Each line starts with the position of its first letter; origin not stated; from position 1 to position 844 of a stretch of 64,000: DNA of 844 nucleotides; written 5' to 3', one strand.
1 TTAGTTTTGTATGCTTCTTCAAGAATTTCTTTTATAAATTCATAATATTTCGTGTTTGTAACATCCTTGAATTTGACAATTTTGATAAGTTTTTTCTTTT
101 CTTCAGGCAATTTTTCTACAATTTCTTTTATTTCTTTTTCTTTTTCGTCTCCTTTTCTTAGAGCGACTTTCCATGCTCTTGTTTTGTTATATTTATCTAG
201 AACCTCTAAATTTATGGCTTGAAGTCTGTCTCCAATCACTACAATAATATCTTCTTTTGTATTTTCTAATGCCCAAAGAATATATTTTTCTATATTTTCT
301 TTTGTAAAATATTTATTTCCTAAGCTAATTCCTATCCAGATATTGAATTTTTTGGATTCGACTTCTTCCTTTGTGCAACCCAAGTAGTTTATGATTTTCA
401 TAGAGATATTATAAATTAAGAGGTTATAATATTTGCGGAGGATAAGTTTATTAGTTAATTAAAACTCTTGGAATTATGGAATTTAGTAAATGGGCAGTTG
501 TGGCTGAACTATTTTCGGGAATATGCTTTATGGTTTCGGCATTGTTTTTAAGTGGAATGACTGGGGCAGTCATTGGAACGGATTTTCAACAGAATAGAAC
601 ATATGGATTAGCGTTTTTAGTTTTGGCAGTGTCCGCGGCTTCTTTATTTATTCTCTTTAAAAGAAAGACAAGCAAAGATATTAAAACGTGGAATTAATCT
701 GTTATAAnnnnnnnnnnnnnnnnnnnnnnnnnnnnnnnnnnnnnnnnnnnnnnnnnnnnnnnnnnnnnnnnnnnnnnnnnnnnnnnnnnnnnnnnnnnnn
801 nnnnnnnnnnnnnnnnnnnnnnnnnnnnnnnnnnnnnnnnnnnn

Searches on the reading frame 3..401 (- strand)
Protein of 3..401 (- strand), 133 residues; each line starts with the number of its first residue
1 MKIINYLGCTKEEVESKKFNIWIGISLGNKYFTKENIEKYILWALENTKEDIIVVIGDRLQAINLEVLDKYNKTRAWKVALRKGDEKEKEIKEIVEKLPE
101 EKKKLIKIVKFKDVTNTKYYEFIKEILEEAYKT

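Call 16: search_protein_families(library=pfam, proteins=[window:3-401:-], max_evalue=0.1)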
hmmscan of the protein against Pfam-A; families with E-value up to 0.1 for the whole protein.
window:3-401:- (133 aa): 6 families
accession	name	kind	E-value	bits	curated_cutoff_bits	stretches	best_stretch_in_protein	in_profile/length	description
PF16715.11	CDPS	-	6.2e-10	39.6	27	1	19-132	18-128/220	Cyclodipeptide synthase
PF02520.22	ANIS5_cation-bd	-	0.01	16.4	29.3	1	83-129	47-93/109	SXP/RAL-2 family protein Ani s 5-like, metal-binding domain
PF14943.11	MRP-S26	-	0.025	14.9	27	0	12-49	119-156/168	Mitochondrial ribosome subunit S26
PF20912.2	RPC3_helical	-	0.033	15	27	1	67-111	2-45/64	DNA-directed RNA polymerase III subunit RPC3, helical hairpin domain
PF25201.1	nSTAND6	-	0.065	13.7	27.7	0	30-77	56-103/148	Novel STAND NTPase 6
PF14106.11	DUF4279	-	0.096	13.4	25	0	54-110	22-75/116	Domain of unknown function (DUF4279)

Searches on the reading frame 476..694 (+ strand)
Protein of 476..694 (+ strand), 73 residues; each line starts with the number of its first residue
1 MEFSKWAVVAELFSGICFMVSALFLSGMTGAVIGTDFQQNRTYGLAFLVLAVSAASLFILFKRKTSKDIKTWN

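Call 16: search_protein_families(library=pfam, proteins=[window:476-694:+], max_evalue=0.1)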
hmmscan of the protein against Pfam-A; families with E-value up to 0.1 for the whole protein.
window:476-694:+ (73 aa): 2 families
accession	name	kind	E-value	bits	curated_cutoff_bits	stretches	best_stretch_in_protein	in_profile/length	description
PF23727.1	Beta-prop_FAM234A_B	-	0.063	12.2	26.4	1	20-65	154-199/467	FAM234A/B beta-propeller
PF20197.3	DUF6560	-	0.09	13.4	27.8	1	5-72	43-111/174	Family of unknown function (DUF6560)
